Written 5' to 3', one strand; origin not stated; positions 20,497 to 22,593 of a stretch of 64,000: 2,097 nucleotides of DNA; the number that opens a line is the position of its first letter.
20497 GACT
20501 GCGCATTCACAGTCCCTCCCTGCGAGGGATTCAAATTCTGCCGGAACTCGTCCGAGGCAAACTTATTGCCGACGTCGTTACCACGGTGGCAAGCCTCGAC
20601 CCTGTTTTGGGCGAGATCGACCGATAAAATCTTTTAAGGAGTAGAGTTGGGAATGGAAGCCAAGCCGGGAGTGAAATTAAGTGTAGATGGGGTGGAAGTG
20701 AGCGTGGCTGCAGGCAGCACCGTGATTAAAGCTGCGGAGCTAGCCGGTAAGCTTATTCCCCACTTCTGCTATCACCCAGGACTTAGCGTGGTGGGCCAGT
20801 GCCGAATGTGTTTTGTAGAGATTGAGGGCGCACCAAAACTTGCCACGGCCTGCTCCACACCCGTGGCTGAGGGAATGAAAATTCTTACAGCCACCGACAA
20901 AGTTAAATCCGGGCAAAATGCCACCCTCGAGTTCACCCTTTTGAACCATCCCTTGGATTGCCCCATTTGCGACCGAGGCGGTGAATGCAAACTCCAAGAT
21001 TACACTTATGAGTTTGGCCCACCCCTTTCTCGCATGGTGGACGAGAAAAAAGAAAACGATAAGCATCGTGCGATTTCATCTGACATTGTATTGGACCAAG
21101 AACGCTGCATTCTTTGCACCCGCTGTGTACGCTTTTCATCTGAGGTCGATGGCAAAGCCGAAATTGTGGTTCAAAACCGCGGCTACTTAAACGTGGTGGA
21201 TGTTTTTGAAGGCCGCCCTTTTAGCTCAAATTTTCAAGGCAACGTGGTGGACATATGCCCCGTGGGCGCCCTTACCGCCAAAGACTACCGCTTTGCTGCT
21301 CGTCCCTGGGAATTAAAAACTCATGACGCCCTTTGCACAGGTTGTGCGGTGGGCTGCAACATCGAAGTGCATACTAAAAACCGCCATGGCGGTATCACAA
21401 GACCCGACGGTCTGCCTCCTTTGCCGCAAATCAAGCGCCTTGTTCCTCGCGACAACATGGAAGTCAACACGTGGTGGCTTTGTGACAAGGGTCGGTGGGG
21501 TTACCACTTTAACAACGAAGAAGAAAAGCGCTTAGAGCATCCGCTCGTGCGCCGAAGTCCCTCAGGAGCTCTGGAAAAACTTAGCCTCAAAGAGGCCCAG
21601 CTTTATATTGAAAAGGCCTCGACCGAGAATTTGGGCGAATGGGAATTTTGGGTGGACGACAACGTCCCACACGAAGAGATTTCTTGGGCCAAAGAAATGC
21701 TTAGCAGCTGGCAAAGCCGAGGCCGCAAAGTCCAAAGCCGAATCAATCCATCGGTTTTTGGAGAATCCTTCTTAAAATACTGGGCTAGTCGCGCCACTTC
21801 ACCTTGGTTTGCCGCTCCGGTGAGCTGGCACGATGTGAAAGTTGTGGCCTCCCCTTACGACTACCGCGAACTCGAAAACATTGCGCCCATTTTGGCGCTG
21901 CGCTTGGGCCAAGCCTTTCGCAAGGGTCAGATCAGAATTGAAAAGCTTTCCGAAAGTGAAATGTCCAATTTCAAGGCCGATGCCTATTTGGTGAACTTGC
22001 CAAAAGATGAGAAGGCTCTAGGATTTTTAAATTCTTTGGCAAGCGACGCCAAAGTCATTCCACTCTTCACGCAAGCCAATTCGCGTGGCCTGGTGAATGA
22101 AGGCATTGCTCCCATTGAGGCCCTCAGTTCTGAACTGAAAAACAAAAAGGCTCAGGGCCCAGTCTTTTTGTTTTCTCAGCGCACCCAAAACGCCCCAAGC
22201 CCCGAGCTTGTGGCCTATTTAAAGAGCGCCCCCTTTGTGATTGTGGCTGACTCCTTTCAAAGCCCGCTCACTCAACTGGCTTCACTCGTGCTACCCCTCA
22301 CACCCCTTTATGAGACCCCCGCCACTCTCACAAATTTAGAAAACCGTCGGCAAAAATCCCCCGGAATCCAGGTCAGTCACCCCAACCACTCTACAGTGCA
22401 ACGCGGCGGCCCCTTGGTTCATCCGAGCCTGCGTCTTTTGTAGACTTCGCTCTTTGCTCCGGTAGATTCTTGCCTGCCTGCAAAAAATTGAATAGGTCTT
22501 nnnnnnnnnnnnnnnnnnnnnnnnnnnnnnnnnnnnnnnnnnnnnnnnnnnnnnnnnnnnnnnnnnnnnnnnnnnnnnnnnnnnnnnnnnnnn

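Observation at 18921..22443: Orphan NuoB-NuoD fusion (no NuoC) followed by a short NuoG-like Fe-S protein, with no other complex-I genes adjacent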

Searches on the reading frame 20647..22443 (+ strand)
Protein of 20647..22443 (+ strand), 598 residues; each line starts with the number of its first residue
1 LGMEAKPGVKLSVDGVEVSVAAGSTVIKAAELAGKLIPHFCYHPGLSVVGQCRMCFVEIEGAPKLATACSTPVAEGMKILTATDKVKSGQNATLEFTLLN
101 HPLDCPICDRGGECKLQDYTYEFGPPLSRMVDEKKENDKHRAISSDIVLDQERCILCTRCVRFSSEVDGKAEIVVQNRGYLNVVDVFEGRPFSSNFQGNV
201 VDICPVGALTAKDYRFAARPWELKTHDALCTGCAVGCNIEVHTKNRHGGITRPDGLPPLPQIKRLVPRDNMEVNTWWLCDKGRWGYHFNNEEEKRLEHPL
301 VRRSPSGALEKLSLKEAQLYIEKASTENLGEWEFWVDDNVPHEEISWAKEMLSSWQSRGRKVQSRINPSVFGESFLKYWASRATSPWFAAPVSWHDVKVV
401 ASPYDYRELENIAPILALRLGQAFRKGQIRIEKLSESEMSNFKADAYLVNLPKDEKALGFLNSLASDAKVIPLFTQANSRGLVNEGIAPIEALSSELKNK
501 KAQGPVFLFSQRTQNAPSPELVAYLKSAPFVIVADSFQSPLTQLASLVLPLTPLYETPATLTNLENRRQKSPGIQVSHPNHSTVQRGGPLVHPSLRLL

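Call 4: search_protein_families(library=pfam, proteins=[window:20647-22443:+])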
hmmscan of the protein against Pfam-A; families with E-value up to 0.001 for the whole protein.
window:20647-22443:+ (598 aa): 7 families
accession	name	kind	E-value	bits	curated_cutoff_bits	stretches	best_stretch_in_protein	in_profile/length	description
PF22117.2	Fer4_Nqo3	-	2.2e-21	76.2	27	1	147-210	4-67/67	NADH-quinone oxidoreductase subunit 3, ferredoxin-like domain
PF13510.11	Fer2_4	-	1.8e-19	70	22.8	1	9-83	4-81/82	2Fe-2S iron-sulfur cluster binding domain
PF10588.14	NADH-G_4Fe-4S_3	-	8.7e-16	57.6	27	1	92-124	3-35/40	NADH-ubiquinone oxidoreductase-G iron-sulfur binding region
PF04879.21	Molybdop_Fe4S4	-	2.9e-07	30.8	22.7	1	224-288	2-52/55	Molybdopterin oxidoreductase Fe4S4 domain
PF00111.32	Fer2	-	8.8e-06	26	21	1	14-62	6-62/77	2Fe-2S iron-sulfur cluster binding domain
PF00384.28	Molybdopterin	-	1.6e-05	24.6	24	1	475-570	229-329/353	Molybdopterin oxidoreductase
PF22151.2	Fer4_NDSU1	-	9.2e-05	22.3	23.8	0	261-286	25-50/51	NADH-ubiquinone oxidoreductase NDSU1/NuoG-like, 4Fe-4S domain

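Call 5: search_protein_families(library=ncbifam, proteins=[window:20647-22443:+])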
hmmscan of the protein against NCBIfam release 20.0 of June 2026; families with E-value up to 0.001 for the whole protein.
window:20647-22443:+ (598 aa): 10 families
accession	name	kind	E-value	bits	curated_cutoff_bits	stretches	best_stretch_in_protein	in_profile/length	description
TIGR01973.1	NuoG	equivalog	2.9e-123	412.8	470.05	2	12-454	2-419/606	NADH-quinone oxidoreductase subunit NuoG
NF005895.0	PRK07860.1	equivalog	7.2e-104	348.4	802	1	8-467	17-458/811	NADH-quinone oxidoreductase subunit G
NF040763.1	FeFe_hydrog_A6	exception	1.9e-48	165.2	765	1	9-214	1-210/571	NADH-dependent [FeFe] hydrogenase, group A6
NF006305.0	PRK08493.1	equivalog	5.7e-48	163.6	591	1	9-294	2-295/819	NADH-quinone oxidoreductase subunit G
NF005745.0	PRK07569.1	equivalog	8.4e-40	136.6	333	1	10-214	5-212/238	bidirectional hydrogenase complex protein HoxU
NF040762.1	Hydr_FeFe_Clost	exception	2.6e-27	95.7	900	1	10-213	2-208/572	ferredoxin hydrogenase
NF009454.0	PRK12814.1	equivalog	6.5e-23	81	916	1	9-105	4-100/657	putative NADPH-dependent glutamate synthase small subunit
TIGR01591.1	Fdh-alpha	equivalog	9.9e-10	37.1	666.25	1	229-322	2-78/672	formate dehydrogenase subunit alpha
NF047855.1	AssmNtatRedNasC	equivalog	3.1e-06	25.7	1100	1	480-567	389-476/708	assimilatory nitrate reductase catalytic subunit NasC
TIGR02512.1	FeFe_hydrog_A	subfamily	0.00034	19.6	405.95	1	147-214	2-72/375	[FeFe] hydrogenase, group A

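Call 40: search_solved_structures(query=window:20647-22443:+, max_evalue=1e-10, show_alignments=1)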
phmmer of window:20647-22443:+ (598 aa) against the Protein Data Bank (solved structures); distinct sequences matched with E-value up to 1e-10: 71 (the best 60 are shown).
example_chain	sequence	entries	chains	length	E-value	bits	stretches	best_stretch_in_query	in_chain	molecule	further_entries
8e9g_G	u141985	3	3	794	6.5e-77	262.5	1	9-317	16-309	NADH-quinone oxidoreductase subunit G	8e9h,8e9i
7ak5_G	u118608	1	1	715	4.5e-72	246.5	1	6-313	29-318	NADH-ubiquinone oxidoreductase 75 kDa subunit, mitochondrial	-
8uca_S1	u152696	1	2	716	4.5e-72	246.5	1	6-313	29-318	NADH-ubiquinone oxidoreductase 75 kDa subunit, mitochondrial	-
6g2j_G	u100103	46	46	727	4.7e-72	246.4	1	6-313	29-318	NADH-ubiquinone oxidoreductase 75 kDa subunit, mitochondrial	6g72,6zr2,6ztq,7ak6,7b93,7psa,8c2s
5lnk_3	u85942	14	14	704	5.8e-72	246.2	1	9-309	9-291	Mitochondrial complex I, 75 kDa subunit | NADH:ubiquinone oxidoreductase core subunit S1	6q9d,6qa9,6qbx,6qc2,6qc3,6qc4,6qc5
6zk9_3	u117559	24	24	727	6e-72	246.1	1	9-309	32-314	NADH:ubiquinone oxidoreductase core subunit S1 | NADH-ubiquinone oxidoreductase 75 kDa subunit, mitochondrial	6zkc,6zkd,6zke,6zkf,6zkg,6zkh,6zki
5o31_G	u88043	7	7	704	6e-72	246.1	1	9-309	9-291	NADH-ubiquinone oxidoreductase 75 kDa subunit, mitochondrial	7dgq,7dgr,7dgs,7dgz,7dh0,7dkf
7qsd_G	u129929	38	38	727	6.5e-72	246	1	9-309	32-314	NADH-ubiquinone oxidoreductase 75 kDa subunit, mitochondrial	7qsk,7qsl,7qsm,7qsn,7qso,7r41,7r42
7zd6_3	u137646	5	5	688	8e-72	245.7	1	10-309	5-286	NADH-ubiquinone oxidoreductase 75 kDa subunit, mitochondrial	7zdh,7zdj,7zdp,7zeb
9w2u_G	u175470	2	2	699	8.8e-72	245.5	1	10-309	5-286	NADH-ubiquinone oxidoreductase 75 kDa subunit, mitochondrial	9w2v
9cwt_M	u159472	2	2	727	1.2e-71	245.1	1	9-313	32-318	NADH-ubiquinone oxidoreductase 75 kDa subunit, mitochondrial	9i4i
5xtb_M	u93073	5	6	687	1.5e-71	244.8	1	10-313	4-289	NADH-ubiquinone oxidoreductase 75 kDa subunit, mitochondrial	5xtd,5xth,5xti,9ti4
7vxu_M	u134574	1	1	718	1.6e-71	244.7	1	9-307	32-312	NADH-ubiquinone oxidoreductase 75 kDa subunit, mitochondrial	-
5gpn_Y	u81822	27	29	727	1.7e-71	244.6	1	9-307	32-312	NADH-ubiquinone oxidoreductase 75 kDa subunit | NADH-ubiquinone oxidoreductase 75 kDa subunit, mitochondrial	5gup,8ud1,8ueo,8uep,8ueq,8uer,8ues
9iho_G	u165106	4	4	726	2e-71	244.4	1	9-304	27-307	NUAM (75 kDa) subunit of mitochondrial NADH:ubiquinone oxidoreductase (Complex I)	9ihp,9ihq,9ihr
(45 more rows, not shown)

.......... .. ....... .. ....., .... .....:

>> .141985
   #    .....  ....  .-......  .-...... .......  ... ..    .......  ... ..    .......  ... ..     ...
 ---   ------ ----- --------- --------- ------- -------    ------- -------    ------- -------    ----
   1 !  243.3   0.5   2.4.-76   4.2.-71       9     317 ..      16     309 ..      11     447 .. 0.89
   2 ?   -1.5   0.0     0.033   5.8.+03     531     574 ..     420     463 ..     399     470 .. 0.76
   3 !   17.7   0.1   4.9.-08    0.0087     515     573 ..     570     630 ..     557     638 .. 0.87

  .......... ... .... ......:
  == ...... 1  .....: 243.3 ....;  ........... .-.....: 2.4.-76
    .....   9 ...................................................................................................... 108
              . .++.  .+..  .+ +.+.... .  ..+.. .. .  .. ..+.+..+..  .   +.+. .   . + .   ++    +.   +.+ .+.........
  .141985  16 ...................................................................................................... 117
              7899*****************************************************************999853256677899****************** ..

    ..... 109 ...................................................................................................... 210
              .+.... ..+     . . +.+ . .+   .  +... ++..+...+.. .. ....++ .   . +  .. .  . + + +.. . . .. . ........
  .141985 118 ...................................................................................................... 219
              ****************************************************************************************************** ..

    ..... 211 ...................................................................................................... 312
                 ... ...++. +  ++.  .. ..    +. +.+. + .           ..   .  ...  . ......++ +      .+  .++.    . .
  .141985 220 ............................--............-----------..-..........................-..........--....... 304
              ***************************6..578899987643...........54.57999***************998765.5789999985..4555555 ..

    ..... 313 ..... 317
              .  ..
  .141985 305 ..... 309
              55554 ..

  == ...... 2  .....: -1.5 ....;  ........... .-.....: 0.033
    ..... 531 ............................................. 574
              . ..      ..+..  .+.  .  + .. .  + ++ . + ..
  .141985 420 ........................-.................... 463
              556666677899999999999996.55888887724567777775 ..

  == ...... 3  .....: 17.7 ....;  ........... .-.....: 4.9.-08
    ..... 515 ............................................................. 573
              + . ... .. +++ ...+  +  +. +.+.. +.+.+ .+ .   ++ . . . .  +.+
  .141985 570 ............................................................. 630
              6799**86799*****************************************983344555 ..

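Call 51: find_homologous_proteins(query=window:20647-22443:+)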
Query window:20647-22443:+ (598 aa): 7967 proteins with E <= 0.001 among 8000 candidates; the best 120 are listed.
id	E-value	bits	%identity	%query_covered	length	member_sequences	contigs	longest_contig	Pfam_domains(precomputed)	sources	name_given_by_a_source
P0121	0.0e+0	1384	100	100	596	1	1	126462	PF13510.12,PF10588.15,PF00384.28,PF00111.33,PF22117.3,PF04879.22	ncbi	-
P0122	1.0e-289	980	69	100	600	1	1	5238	PF13510.12,PF22151.3,PF10588.15,PF00111.33,PF22117.3,PF04879.22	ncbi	-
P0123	4.8e-287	971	69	100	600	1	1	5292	PF13510.12,PF22151.3,PF10588.15,PF00111.33,PF22117.3,PF04879.22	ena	-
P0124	1.5e-269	914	65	99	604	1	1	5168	PF13510.12,PF10588.15,PF00111.33,PF22117.3,PF04879.22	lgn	-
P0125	2.1e-265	900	65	99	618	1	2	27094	PF13510.12,PF10588.15,PF00384.28,PF00111.33,PF22117.3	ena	-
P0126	3.9e-265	899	64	99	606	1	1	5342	PF13510.12,PF10588.15,PF00111.33,PF22117.3,PF04879.22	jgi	jgi:NADH dehydrogenase/NADH:ubiquinone oxidoreductase subunit G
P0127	1.0e-263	894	64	100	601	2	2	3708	PF13510.12,PF10588.15,PF00111.33,PF22117.3,PF04879.22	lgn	-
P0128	2.1e-257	874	63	99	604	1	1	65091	PF13510.12,PF22151.3,PF10588.15,PF00111.33,PF22117.3,PF04879.22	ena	-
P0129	6.0e-255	865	62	99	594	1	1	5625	PF13510.12,PF22151.3,PF10588.15,PF00111.33,PF22117.3,PF04879.22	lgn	-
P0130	2.3e-254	863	62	99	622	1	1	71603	PF13510.12,PF22151.3,PF10588.15,PF00384.28,PF00111.33,PF22117.3,PF04879.22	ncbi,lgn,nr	ncbi:MAG: (2Fe-2S)-binding protein [Bdellovibrionales bacterium]|nr:(2Fe-2S)-binding protein [Bdello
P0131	1.2e-252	858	63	99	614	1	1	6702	PF13510.12,PF10588.15,PF00111.33,PF22117.3,PF04879.22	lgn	-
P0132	1.2e-251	855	61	99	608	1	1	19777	PF13510.12,PF10588.15,PF00111.33,PF22117.3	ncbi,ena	-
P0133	7.0e-250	849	61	99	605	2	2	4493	PF13510.12,PF22151.3,PF10588.15,PF00111.33,PF22117.3,PF04879.22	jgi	jgi:NADH dehydrogenase/NADH:ubiquinone oxidoreductase subunit G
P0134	1.8e-249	847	60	99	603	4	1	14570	PF13510.12,PF22151.3,PF10588.15,PF00111.33,PF22117.3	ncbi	-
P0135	3.2e-249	846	63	99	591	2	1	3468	PF13510.12,PF10588.15,PF00111.33,PF22117.3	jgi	jgi:NADH dehydrogenase/NADH:ubiquinone oxidoreductase subunit G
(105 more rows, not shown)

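Call 60: predict_structure(alignment_id=A3)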
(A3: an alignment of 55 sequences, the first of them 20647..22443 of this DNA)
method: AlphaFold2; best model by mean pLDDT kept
length: 598 residues; sequences in the alignment: 55
mean_pLDDT: 90.6   pTM: 0.90
mean pLDDT of the five models: 90.6, 89.1, 89.0, 88.7, 88.1
residues with pLDDT >= 90: 449; 70-90: 108; 50-70: 37; < 50: 4
segments of 3 or more residues with pLDDT < 50: 1-4
pLDDT, mean of each block of 10 residues (from residue 1): 63 96 93 93 89 92 94 96 93 83 61 77 72 74 93 90 94 89 88 94 90 78 90 95 76 72 92 92 92 94 93 95 93 98 98 95 97 97 90 96 96 95 95 95 96 96 92 97 98 96 97 94 97 97 97 96 97 85 81 87
secondary structure, 60 per line:
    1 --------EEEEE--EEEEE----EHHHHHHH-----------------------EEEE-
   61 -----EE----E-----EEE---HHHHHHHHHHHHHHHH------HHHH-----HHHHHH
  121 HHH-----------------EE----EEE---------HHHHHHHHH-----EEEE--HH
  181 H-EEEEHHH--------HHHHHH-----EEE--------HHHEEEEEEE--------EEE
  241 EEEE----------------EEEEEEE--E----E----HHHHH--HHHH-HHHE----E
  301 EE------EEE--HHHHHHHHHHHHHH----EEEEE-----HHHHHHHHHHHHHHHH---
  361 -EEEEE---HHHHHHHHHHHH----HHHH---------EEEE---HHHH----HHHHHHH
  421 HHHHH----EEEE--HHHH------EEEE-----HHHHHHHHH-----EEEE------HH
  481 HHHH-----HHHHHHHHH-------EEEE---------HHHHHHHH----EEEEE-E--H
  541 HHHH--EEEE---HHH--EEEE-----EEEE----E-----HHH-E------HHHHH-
elements in order: E9-13 E16-20 H26-32 E56-59 E78-80 H84-99 H106-109 H115-123 E147-149 H159-167 E173-176 E183-186 H198-203 E209-211 E223-229 E238-244 E261-267 H280-284 H287-290 E300-302 E309-311 H314-327 E332-336 H342-357 E362-366 H370-381 H386-389 E399-402 H406-409 H414-425 E430-433 H436-439 E446-449 H455-463 E469-472 H479-484 H490-498 E506-509 H519-526 E531-535 H540-544 E547-550 E559-562 E568-571 H593-597

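Call 62: fold_search(model_id=the predicted structure, library=pdb)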
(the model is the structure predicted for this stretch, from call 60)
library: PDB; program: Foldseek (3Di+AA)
matches with E <= 10: 981; with E <= 0.001: 197
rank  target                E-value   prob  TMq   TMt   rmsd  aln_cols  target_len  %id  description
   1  8e9g_G                1.1e-45  1.00  0.75  0.59   6.6       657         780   27  Mycobacterial respiratory complex I with both quinone positions modelled (released 2022-10-12)
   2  8e9h_G                3.0e-45  1.00  0.76  0.59   6.6       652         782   28  Mycobacterial respiratory complex I, fully-inserted quinone (released 2022-10-12)
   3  8q45_G                1.8e-43  1.00  0.74  0.64   5.1       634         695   26  Inward-facing, closed proteoliposome complex I at 2.7 A. Initially purified in LMNG. (released 2024-06-05)
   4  7qsm_G                2.5e-43  1.00  0.77  0.67   4.7       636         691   26  Bovine complex I in lipid nanodisc, Deactive-ligand (composite) (released 2022-05-25)
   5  9f5x_C                2.5e-43  1.00  0.76  0.67   5.0       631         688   28  Structure of the Chlamydomonas reinhardtii respiratory supercomplex I1 III2 IV2 (released 2025-03-12)
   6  9ihp_G                3.2e-43  1.00  0.76  0.66   5.2       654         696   25  Open state without NUQM and with flavoprotein (classification state 3) of Pichia pastoris mitochondrial complex I in c (released 2025-10-15)
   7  9smf_G                5.6e-43  1.00  0.77  0.67   4.6       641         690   26  Reduced bovine complex I in lipid nanodisc, NADH-active-Q10 (released 2026-03-18)
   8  7o6y_A                5.9e-43  1.00  0.73  0.64   5.1       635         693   26  Cryo-EM structure of respiratory complex I under turnover (released 2021-11-10)
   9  9smi_G                6.3e-43  1.00  0.77  0.67   4.7       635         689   26  Reduced bovine complex I in lipid nanodisc, NADH-deactive (released 2026-03-18)
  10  7qso_G                6.3e-43  1.00  0.74  0.64   5.7       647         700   26  Bovine complex I in lipid nanodisc, State 3 (Slack) (released 2022-05-25)
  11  8om1_G                7.1e-43  1.00  0.76  0.66   4.3       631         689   26  Mitochondrial complex I from Mus musculus in the active state (released 2023-08-09)
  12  7zm7_A                8.4e-43  1.00  0.74  0.63   5.7       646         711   26  CryoEM structure of mitochondrial complex I from Chaetomium thermophilum (inhibited by DDM) (released 2022-11-30)
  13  7v2c_M                1.4e-42  1.00  0.74  0.65   5.2       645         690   27  Active state complex I from Q10 dataset (released 2022-03-02)
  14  8zp8_S1               2.4e-42  1.00  0.76  0.67   5.4       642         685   26  Respirasome open state 1 in presence of metformin(SC-MetO1) (released 2025-12-17)
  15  8qby_G                3.7e-42  1.00  0.74  0.67   5.0       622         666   26  Respiratory complex I from Paracoccus denitrificans in MSP2N2 nanodiscs (released 2024-09-11)
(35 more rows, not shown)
